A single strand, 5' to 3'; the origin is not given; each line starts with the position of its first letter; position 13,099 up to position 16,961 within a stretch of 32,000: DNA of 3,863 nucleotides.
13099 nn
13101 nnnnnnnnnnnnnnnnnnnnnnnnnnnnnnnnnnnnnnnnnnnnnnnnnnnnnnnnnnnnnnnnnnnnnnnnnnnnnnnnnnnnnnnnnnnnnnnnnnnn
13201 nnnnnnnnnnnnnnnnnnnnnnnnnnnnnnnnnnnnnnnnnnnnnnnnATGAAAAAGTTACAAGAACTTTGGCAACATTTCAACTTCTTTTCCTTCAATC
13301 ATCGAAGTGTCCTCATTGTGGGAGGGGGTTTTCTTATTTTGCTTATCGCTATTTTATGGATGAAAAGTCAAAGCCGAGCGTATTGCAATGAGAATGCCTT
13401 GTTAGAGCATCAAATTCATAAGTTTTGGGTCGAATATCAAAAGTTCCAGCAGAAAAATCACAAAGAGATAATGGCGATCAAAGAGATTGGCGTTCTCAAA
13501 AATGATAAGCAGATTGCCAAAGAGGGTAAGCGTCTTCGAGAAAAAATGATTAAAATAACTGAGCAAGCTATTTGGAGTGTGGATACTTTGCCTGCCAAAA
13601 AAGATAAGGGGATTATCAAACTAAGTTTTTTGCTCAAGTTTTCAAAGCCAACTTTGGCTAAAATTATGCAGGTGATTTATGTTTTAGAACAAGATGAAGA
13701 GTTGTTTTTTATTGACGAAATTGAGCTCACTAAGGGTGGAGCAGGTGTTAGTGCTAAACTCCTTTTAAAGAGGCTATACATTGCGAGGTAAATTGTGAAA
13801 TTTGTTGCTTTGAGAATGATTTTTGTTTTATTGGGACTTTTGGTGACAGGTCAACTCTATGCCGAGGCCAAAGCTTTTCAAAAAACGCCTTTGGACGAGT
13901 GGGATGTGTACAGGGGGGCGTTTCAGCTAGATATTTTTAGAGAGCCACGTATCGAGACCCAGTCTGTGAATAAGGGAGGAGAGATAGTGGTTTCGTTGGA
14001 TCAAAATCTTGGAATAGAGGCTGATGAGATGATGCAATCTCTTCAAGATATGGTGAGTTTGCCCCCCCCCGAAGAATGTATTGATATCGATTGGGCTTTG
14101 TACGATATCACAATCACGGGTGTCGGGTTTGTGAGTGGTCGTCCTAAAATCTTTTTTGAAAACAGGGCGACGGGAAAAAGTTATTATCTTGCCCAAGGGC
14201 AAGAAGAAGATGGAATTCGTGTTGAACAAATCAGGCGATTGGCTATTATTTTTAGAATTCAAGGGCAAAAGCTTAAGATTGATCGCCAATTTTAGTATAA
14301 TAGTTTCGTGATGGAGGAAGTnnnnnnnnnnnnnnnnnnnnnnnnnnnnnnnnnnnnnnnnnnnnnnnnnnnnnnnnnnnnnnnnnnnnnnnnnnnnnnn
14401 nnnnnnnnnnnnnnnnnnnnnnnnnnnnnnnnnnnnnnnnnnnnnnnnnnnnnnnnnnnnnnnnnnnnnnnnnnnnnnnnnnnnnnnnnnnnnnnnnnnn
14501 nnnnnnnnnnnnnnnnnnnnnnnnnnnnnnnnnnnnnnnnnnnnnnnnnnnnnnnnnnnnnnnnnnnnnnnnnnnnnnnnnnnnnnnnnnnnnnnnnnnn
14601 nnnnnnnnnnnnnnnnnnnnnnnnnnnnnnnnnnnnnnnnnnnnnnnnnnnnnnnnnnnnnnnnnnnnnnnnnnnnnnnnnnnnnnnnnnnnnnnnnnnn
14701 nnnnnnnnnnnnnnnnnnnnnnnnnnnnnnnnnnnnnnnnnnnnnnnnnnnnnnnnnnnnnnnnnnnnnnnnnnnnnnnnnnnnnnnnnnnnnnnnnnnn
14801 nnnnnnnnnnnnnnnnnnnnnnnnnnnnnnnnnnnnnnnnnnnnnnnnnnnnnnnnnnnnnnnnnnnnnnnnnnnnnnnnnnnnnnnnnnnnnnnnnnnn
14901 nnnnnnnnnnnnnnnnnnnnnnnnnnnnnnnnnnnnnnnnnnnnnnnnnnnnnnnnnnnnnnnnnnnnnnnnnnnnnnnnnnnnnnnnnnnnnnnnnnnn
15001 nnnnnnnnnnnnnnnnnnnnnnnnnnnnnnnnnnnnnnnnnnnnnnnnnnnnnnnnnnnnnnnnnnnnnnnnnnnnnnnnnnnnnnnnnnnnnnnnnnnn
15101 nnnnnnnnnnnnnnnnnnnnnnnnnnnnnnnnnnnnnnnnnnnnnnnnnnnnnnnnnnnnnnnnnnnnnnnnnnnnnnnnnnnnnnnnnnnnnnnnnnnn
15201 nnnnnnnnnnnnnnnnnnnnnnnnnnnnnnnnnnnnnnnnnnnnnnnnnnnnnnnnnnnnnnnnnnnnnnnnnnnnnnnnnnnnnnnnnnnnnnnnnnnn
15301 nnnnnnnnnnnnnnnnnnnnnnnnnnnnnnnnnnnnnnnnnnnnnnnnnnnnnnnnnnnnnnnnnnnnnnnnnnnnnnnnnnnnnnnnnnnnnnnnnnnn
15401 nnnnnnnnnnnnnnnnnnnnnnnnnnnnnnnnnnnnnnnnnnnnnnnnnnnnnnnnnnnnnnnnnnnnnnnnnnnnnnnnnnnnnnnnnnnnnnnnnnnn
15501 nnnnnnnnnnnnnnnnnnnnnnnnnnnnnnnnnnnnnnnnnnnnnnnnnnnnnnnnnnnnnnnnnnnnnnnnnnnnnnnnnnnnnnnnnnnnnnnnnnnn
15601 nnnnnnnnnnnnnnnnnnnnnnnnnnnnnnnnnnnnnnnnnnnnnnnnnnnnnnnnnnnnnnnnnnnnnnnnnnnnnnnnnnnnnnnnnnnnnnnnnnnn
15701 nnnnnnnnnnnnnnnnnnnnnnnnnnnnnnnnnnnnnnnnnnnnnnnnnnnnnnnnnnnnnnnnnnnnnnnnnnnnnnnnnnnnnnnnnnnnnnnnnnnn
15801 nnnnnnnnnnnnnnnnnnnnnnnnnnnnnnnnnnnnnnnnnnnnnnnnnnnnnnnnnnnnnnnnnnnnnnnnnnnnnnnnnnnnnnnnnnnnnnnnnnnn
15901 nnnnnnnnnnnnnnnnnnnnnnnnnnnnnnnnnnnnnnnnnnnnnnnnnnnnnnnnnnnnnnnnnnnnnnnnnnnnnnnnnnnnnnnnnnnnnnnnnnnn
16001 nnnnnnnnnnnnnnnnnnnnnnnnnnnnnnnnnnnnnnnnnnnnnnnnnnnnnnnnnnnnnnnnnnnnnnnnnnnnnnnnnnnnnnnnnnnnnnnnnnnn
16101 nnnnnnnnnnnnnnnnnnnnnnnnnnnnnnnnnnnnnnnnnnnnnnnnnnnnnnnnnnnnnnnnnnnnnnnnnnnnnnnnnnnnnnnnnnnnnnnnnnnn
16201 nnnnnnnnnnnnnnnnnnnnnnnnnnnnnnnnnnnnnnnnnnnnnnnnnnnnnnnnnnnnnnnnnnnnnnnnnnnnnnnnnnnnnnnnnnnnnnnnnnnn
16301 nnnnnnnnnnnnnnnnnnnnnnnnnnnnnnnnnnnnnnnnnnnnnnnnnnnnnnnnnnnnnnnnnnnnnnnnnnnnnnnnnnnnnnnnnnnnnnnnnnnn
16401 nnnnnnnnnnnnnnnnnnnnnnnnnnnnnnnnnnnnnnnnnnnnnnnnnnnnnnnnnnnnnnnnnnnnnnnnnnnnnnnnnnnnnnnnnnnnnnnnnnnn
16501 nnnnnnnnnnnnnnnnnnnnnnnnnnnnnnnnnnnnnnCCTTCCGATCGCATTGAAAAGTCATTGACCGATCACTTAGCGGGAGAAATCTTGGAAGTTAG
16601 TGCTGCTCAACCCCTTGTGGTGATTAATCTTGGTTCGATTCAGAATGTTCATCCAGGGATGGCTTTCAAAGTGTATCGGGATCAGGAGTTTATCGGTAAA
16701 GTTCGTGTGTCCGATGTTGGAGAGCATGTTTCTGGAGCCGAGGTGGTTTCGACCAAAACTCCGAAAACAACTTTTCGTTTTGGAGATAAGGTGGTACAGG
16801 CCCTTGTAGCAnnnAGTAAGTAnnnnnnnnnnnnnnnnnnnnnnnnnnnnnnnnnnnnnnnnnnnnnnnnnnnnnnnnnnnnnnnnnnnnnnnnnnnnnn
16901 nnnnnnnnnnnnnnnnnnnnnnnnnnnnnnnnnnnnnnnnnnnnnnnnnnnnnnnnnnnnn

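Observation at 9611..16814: Compact E-L-M-C-D secretin cluster with a pseudo-ATPase and no platform, pilins or peptidase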

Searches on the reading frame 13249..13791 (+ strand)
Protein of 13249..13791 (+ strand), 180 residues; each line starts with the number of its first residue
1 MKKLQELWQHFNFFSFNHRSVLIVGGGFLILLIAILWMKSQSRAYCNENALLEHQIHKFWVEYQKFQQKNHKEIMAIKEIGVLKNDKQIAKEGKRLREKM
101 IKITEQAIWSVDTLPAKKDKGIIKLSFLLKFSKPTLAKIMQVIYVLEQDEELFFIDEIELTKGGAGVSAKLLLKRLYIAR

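Call 3: search_protein_families(library=pfam, proteins=[window:13249-13791:+], max_evalue=1)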
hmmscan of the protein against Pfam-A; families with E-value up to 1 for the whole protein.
window:13249-13791:+ (180 aa): 2 families
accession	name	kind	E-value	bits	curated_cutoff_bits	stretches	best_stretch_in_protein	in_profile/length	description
PF23130.1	IcmW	-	0.00035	21.2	27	1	53-178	3-119/144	IcmW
PF16767.10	KinB_sensor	-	0.14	13.1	27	1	54-111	65-119/122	Sensor domain of alginate biosynthesis sensor protein KinB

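Call 4: search_protein_families(library=ncbifam, proteins=[window:13249-13791:+], max_evalue=1)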
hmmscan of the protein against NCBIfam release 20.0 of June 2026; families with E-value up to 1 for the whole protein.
window:13249-13791:+ (180 aa): 1 family
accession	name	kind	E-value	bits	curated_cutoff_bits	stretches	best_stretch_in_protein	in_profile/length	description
NF033909.1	opacity_OapA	exception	0.16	11.2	400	1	6-44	122-160/422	opacity-associated protein OapA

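Call 23: search_solved_structures(query=A2, max_evalue=10)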
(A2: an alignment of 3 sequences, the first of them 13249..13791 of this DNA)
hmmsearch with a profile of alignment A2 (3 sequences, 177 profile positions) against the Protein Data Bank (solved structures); distinct sequences matched with E-value up to 10: 1.
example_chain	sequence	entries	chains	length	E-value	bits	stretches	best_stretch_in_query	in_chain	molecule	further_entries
4knc_B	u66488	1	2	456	0.63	12.9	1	43-117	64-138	Alginate biosynthesis protein AlgX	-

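Call 77: search_solved_structures(query=A8, max_evalue=10)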
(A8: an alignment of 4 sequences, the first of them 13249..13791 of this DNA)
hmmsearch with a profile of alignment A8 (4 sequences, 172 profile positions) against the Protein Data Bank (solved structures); distinct sequences matched with E-value up to 10: 3.
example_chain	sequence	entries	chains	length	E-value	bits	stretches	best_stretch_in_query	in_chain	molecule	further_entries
2kpo_A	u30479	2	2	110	0.37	13.8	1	35-105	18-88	rossmann 2x2 fold protein | De novo designed rossmann 2x2 fold protein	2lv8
7uh4_A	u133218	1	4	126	0.48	13.4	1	29-118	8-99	LXG-associated alpha-helical protein D2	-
2fpn_A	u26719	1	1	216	0.58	13.1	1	33-109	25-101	ywmB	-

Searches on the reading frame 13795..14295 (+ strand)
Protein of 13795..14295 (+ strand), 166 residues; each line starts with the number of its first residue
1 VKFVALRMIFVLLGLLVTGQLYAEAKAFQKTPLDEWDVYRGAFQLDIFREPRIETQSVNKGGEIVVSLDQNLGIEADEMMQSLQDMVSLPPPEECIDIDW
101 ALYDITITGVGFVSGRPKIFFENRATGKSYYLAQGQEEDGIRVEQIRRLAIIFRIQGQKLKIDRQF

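Call 3: search_protein_families(library=pfam, proteins=[window:13795-14295:+], max_evalue=1)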
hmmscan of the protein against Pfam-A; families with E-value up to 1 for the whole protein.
window:13795-14295:+ (166 aa): 1 family
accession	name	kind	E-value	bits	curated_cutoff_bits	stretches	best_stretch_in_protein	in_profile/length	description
PF16537.11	T2SSB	-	0.0024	18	28.4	1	134-163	29-59/60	Type II secretion system protein B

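Call 4: search_protein_families(library=ncbifam, proteins=[window:13795-14295:+], max_evalue=1)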
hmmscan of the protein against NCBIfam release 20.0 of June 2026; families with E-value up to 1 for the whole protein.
window:13795-14295:+ (166 aa): 0 families

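Call 24: search_solved_structures(query=A3, max_evalue=10)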
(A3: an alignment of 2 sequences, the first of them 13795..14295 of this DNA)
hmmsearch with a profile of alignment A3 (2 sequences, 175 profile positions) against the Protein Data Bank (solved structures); distinct sequences matched with E-value up to 10: 0.

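Call 51: predict_structure(protein=window:13795-14295:+)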
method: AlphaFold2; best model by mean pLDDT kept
length: 166 residues; sequences in the alignment: 1
mean_pLDDT: 40.4   pTM: 0.28
mean pLDDT of the five models: 40.4, 39.3, 36.5, 36.4, 34.8
residues with pLDDT >= 90: 0; 70-90: 17; 50-70: 20; < 50: 129
segments of 3 or more residues with pLDDT < 50: 26-106, 108-113, 115-117, 124-126, 133-166
pLDDT, mean of each block of 10 residues (from residue 1): 78 80 50 31 26 26 28 34 31 28 44 48 51 42 30 28 27
secondary structure, 60 per line:
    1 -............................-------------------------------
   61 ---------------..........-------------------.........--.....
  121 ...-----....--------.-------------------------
elements in order: H2-29 H76-85 E105-113 E116-123 E129-132
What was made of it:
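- Tried and rejected: Single-sequence AF2 of gene 5 gave pLDDT 40 (call 51).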

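Call 76: search_solved_structures(query=A7, max_evalue=10, show_alignments=2)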
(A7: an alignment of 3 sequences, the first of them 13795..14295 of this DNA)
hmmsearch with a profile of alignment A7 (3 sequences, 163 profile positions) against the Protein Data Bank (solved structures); distinct sequences matched with E-value up to 10: 1.
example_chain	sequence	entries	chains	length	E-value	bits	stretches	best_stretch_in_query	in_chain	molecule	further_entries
5u4z_A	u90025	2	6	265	0.63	13.5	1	9-57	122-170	Repressor of RNA polymerase III transcription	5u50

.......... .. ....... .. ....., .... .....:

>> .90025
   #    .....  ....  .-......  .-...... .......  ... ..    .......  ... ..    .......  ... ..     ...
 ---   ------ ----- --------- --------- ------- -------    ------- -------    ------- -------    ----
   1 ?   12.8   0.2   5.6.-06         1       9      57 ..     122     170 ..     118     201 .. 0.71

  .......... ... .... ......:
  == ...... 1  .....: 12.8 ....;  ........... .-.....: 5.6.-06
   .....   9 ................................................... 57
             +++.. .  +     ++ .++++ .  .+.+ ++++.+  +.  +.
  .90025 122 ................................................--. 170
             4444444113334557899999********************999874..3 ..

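Call 104: fold_search(model_id=the predicted structure, library=pdb)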
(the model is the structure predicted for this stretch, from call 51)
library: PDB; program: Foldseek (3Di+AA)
matches with E <= 10: 272; with E <= 0.001: 0
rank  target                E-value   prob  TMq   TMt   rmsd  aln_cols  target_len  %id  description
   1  3jc8_Pa               5.8e-01  0.23  0.17  0.18  24.9        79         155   11  Architectural model of the type IVa pilus machine in a piliated state (released 2016-03-16)
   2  1o7z_B                1.4e+00  0.11  0.14  0.33   8.9        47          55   13  Crystal structure of IP-10 T-form (released 2003-05-08)
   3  1o7y_D                1.6e+00  0.12  0.15  0.30   8.9        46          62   13  Crystal structure of IP-10 M-form (released 2003-05-08)
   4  9xps_7                1.8e+00  0.08  0.13  0.10  15.4        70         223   18  The neck structure of the Phage Phikz (released 2026-02-11)
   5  3uom_A                2.0e+00  0.14  0.13  0.07   5.7        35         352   23  Ca2+ complex of Human skeletal calsequestrin (released 2012-02-22)
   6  1plf_B                2.0e+00  0.10  0.13  0.28   7.2        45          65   18  THE THREE-DIMENSIONAL STRUCTURE OF BOVINE PLATELET FACTOR 4 AT 3.0 ANGSTROMS RESOLUTION (released 1994-01-31)
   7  3uom_C                2.2e+00  0.13  0.13  0.07   5.7        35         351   23  Ca2+ complex of Human skeletal calsequestrin (released 2012-02-22)
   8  2dmy_MODEL_1_A        2.2e+00  0.07  0.13  0.21  10.1        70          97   14  Solution structure of DSRM domain in Spermatid perinuclear RNA-bind protein (released 2006-10-24)
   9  6lay_A                2.2e+00  0.05  0.14  0.23  24.3        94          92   13  Domain-swapped dimer structure of a Single-chain Monellin loop1-delta4-QVVAG mutant (released 2021-05-19)
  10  1rq0_B                2.5e+00  0.25  0.16  0.09   3.6        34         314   18  Crystal structure of peptide releasing factor 1 (released 2004-08-17)
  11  6hlq_I                2.5e+00  0.06  0.14  0.18  21.2        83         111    8  Yeast RNA polymerase I* elongation complex bound to nucleotide analog GMPCPP (released 2019-04-03)
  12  4v8p_AC               2.5e+00  0.05  0.10  0.16  15.3        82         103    7  T.thermophila 60S ribosomal subunit in complex with initiation factor 6. (released 2014-07-09)
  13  7ae5_e                2.6e+00  0.20  0.17  0.38   6.7        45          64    7  Structure of Sedimentibacter hydroxybenzoicus vanillic acid decarboxylase (ShVdcCD) in open form (released 2021-08-25)
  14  3trq_A                2.6e+00  0.10  0.12  0.07   6.1        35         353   23  Crystal structure of native rabbit skeletal calsequestrin (released 2011-12-21)
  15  5crd                  2.6e+00  0.08  0.10  0.06   6.0        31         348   26  Wild-type human skeletal calsequestrin (released 2015-10-07)
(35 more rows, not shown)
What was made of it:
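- On PilP / GspC / GspB homology-region (HR) proteins: The Foldseek rank-1 hit is PilP but E is 0.58 on a pLDDT-40 model (call 104).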

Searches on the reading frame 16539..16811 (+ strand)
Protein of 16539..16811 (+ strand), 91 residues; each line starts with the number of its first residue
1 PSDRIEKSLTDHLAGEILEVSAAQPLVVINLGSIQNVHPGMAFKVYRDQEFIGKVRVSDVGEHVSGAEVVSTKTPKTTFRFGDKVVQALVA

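Call 93: search_solved_structures(query=A10, max_evalue=10, show_alignments=2)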
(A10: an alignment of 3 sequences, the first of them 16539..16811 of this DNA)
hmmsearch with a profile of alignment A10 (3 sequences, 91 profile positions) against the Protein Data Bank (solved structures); distinct sequences matched with E-value up to 10: 0.
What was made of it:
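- Tried and rejected: The terminal domain of the secretin extension has no PDB relative (call 93).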
